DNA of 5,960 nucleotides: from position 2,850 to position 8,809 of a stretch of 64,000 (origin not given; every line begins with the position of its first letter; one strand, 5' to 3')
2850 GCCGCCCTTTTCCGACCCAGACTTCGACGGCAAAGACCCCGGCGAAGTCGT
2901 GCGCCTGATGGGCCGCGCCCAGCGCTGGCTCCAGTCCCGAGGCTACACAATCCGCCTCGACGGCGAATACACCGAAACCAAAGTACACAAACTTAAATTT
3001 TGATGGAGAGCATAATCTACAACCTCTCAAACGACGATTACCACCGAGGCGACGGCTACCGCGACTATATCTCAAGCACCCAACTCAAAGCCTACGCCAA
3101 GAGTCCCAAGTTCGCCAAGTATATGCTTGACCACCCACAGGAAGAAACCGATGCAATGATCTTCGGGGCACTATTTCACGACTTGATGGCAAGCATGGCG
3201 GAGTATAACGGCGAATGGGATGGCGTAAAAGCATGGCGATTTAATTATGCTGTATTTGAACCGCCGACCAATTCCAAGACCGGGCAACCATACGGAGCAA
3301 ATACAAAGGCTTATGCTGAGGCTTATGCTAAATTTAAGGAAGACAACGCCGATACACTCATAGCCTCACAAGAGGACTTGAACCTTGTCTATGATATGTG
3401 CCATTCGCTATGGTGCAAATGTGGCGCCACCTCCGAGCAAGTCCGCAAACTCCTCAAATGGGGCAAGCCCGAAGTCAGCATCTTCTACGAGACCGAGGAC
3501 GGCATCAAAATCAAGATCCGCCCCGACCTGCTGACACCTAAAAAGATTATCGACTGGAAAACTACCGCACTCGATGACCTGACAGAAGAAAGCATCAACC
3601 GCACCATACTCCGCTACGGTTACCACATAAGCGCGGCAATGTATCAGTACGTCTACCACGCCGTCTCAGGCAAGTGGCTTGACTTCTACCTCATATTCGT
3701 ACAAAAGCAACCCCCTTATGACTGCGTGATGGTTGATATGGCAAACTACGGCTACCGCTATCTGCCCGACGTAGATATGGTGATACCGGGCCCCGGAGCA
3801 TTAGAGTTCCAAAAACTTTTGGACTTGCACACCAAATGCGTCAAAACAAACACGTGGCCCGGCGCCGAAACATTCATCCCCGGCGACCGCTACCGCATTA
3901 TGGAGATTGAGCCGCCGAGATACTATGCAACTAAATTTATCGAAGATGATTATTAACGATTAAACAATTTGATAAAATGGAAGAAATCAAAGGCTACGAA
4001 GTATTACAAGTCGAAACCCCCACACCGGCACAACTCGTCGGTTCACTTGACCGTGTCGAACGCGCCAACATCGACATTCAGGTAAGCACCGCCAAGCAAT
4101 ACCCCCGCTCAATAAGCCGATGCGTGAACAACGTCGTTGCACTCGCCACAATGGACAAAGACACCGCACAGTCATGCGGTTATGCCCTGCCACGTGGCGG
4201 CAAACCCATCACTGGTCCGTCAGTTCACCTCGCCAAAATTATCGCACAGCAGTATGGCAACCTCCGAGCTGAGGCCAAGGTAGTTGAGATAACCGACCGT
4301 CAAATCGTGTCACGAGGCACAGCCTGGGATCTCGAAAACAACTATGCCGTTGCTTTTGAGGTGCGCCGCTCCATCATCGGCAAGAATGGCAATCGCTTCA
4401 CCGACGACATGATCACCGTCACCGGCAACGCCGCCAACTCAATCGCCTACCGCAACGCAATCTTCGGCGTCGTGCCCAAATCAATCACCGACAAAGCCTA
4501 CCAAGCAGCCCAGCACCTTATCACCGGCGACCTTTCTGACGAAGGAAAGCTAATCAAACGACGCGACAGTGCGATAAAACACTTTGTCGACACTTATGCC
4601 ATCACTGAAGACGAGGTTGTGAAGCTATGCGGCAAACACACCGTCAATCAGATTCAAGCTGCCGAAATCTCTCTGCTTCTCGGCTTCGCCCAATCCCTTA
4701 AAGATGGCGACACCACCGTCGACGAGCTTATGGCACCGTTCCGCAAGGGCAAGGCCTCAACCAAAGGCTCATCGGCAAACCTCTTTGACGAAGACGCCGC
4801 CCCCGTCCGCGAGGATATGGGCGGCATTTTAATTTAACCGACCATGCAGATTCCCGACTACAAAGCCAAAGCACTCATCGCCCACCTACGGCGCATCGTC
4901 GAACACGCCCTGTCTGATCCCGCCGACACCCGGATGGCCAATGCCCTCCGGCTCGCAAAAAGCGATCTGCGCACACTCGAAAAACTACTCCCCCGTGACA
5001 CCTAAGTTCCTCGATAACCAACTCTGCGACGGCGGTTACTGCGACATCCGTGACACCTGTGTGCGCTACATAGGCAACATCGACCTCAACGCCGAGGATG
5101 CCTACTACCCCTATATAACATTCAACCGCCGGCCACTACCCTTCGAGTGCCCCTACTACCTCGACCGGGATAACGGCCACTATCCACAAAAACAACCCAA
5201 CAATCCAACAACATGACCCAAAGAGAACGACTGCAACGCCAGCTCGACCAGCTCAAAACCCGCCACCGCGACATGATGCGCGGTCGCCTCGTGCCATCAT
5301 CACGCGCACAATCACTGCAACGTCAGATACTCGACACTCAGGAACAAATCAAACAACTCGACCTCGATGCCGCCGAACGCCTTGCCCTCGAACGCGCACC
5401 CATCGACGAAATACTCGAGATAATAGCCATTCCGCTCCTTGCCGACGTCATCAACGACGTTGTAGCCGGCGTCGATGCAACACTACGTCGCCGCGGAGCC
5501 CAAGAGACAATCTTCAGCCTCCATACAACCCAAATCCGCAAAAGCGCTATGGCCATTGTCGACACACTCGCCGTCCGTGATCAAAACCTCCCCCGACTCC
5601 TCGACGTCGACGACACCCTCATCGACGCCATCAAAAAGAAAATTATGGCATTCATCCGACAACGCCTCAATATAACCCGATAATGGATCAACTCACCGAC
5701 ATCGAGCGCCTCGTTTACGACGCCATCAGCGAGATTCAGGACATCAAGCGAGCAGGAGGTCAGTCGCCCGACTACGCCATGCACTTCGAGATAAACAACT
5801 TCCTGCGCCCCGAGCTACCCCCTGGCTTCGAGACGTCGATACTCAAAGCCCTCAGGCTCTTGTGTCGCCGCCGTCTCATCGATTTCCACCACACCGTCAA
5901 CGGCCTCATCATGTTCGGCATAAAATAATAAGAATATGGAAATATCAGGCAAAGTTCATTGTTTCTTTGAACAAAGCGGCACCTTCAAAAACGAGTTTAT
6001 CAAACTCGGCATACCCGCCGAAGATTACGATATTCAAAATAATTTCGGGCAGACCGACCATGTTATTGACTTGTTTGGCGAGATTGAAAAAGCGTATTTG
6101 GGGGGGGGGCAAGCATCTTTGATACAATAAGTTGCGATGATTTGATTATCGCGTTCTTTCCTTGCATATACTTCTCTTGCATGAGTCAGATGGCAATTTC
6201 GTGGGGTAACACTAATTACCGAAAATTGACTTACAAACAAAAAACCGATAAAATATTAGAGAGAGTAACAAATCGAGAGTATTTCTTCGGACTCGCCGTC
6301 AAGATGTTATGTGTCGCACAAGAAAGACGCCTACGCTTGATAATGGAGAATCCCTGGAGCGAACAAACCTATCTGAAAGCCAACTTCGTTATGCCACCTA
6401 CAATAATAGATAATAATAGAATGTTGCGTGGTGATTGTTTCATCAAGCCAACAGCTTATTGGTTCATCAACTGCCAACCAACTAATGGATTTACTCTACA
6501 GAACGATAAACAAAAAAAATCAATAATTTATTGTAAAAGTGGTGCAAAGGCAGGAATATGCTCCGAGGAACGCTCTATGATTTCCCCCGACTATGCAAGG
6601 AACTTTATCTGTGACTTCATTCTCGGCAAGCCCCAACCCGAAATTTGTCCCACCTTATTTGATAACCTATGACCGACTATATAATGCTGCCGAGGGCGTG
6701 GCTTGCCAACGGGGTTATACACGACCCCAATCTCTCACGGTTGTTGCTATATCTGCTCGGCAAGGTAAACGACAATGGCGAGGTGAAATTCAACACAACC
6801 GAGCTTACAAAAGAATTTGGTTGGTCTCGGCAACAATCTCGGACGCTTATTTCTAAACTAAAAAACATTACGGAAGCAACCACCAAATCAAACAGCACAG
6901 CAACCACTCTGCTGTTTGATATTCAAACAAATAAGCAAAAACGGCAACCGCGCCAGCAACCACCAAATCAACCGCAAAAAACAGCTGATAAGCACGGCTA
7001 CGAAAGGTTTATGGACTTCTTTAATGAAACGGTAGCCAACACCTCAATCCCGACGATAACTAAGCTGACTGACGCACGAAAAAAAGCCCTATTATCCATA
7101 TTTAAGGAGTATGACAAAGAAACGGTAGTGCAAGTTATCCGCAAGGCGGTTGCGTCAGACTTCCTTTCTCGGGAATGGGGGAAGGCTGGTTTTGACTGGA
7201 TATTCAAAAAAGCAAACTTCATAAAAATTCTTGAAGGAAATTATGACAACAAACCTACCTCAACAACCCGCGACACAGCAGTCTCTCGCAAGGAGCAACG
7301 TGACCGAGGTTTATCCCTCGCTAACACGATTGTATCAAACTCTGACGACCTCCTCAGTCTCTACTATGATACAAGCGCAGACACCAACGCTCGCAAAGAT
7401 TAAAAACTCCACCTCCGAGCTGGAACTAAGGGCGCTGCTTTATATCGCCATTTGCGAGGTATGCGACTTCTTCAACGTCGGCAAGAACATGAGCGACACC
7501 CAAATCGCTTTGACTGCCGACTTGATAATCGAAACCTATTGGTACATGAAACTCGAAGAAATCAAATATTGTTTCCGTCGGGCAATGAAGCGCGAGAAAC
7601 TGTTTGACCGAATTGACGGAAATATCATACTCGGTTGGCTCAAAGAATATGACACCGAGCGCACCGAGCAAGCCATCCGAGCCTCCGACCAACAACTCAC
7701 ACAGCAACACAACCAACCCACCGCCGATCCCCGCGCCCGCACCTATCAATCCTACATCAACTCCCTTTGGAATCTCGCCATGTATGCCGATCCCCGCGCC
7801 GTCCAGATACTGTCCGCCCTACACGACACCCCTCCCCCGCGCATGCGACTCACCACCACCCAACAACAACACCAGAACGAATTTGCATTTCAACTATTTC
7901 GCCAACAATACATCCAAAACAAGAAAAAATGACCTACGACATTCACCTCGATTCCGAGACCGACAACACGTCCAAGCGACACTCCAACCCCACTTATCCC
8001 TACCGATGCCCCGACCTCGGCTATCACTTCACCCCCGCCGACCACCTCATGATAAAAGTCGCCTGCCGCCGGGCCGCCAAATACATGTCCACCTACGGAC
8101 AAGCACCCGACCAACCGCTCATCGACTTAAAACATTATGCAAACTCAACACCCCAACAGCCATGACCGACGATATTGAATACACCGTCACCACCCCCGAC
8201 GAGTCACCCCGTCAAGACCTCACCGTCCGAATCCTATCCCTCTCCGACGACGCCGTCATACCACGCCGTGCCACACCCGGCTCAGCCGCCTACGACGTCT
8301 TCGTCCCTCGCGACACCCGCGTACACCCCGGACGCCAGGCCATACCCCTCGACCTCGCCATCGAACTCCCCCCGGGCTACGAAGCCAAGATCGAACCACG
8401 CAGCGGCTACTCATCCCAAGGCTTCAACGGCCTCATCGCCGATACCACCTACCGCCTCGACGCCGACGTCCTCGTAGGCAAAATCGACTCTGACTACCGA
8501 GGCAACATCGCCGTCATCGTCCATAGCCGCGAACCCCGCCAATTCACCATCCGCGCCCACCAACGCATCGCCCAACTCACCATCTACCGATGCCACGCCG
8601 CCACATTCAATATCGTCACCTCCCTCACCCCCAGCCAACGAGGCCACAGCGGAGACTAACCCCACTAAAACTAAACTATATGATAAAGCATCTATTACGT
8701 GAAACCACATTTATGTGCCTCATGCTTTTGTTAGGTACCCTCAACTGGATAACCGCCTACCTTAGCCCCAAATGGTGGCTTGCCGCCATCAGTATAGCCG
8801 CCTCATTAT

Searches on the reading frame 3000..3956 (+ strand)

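Call 12: search_protein_families(library=pfam, proteins=[window:3000-3956:+])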
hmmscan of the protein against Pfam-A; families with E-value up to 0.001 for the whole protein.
window:3000-3956:+ (318 aa): 2 families
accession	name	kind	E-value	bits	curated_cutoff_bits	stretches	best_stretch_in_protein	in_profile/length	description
PF12684.13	DUF3799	-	1.1e-21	78.1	26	1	25-249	1-194/233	PDDEXK-like domain of unknown function (DUF3799)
PF12705.13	PDDEXK_1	-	0.00061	20.2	22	1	24-222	2-172/247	PD-(D/E)XK nuclease superfamily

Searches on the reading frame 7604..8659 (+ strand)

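Call 12: search_protein_families(library=pfam, proteins=[window:7604-8659:+])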
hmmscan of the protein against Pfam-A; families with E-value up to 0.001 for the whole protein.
window:7604-8659:+ (351 aa): 2 families
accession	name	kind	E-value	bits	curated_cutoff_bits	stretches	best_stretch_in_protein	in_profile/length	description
PF00692.24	dUTPase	-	6.1e-21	75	22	1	216-350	2-124/129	dUTPase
PF22769.1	DCD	-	0.00026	21.6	27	1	253-329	87-152/153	dCTP deaminase-like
